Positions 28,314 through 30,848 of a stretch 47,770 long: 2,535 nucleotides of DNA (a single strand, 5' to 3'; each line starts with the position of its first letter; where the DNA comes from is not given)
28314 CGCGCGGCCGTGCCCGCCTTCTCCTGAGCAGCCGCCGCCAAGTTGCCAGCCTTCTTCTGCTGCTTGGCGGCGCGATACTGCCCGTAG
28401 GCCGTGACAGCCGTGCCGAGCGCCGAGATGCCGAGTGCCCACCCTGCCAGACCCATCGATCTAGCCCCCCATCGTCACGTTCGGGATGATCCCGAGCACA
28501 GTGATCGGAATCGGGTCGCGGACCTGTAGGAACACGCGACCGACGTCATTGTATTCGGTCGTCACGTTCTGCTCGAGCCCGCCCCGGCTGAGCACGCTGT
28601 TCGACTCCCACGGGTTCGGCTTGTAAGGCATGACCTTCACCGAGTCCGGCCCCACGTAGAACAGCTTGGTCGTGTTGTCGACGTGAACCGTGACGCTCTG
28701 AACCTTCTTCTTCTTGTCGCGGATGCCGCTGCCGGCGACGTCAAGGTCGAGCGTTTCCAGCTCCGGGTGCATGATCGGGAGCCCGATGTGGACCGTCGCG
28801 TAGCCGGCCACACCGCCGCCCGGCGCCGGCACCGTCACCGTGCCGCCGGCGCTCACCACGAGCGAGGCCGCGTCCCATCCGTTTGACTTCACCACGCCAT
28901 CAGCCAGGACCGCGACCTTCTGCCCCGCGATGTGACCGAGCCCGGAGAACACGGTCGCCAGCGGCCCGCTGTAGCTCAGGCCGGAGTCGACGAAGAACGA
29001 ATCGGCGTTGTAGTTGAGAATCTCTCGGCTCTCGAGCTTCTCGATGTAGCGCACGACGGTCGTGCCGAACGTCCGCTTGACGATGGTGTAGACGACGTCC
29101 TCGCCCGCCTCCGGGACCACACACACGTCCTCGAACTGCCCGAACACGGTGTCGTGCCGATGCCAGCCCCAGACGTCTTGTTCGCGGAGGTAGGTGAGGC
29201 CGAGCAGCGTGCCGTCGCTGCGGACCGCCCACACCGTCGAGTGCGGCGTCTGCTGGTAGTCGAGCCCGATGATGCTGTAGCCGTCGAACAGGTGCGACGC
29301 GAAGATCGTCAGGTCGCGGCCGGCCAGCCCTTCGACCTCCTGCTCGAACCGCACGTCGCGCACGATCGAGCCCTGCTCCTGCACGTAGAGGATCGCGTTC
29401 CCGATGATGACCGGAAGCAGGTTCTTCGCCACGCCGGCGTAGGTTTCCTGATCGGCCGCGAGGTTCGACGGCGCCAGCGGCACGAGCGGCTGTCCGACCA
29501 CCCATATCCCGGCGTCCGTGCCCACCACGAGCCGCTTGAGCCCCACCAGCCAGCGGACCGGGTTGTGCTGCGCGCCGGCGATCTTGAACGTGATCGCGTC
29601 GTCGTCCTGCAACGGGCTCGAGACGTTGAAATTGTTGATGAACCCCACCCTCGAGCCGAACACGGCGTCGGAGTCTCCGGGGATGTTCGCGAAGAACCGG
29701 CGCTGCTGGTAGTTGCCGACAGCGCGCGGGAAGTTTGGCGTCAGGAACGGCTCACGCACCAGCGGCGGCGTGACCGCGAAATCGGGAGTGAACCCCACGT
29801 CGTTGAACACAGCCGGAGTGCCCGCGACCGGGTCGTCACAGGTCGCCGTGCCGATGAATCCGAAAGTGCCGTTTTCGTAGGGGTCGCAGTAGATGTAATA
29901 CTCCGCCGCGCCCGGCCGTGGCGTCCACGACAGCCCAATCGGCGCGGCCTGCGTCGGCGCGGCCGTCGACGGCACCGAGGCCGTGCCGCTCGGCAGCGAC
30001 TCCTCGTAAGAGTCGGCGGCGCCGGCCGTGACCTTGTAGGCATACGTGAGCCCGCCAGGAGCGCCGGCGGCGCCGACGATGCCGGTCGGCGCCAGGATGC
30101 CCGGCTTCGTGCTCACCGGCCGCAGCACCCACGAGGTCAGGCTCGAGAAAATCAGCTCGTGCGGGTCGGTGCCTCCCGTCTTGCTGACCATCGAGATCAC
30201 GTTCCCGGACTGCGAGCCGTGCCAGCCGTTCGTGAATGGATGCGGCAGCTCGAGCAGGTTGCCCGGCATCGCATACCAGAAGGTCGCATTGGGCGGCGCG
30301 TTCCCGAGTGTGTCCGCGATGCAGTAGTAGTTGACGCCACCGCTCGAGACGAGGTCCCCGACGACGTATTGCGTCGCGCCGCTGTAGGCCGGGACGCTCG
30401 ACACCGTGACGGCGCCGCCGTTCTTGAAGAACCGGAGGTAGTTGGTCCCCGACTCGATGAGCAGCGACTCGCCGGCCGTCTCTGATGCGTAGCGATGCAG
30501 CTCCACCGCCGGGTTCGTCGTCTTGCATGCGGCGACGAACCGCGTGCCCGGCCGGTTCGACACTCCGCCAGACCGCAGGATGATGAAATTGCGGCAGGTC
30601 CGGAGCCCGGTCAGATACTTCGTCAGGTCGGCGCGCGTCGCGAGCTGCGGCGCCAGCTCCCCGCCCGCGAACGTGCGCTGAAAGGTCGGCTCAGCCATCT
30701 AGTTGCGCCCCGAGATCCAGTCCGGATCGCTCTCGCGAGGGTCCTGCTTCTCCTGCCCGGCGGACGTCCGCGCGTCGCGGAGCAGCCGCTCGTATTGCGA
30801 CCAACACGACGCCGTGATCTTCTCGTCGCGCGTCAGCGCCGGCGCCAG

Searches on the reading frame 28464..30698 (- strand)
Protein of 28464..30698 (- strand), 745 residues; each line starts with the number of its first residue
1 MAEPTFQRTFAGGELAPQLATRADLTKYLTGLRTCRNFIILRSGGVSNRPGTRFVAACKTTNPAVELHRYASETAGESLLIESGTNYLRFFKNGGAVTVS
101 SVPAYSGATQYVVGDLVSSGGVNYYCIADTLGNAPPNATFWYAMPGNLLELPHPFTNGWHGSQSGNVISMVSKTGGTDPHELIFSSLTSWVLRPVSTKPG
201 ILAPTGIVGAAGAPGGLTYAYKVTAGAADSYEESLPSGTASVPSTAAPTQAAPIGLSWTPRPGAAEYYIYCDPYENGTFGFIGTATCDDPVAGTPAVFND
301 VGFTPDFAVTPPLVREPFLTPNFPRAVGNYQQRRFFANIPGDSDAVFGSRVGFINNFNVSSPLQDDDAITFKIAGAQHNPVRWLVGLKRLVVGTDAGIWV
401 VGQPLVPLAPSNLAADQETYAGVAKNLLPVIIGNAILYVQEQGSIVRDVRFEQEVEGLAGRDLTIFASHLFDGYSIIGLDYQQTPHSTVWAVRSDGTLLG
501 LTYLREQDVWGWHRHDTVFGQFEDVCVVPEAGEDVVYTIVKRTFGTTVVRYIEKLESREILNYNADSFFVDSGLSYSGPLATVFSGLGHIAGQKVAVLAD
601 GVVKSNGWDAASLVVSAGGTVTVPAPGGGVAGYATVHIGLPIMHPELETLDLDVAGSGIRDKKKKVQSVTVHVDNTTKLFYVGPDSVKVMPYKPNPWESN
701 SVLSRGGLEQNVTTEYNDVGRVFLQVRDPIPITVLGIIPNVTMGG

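Call 8: search_protein_families(library=phrogs, proteins=[window:28464-30698:-], max_evalue=0.001)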
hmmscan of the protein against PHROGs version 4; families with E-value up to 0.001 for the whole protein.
window:28464-30698:- (745 aa): 4 families
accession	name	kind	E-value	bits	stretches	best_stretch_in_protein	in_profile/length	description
phrog_376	-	tail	1.7e-148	497.1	1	5-745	6-711/712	tail protein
phrog_15566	-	tail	2.6e-90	304.5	2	323-579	47-301/552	tail protein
phrog_30010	-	unknown function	3.4e-38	132.7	1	443-578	188-321/517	-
phrog_20269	-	unknown function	4.5e-25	89.4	1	6-118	6-118/374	-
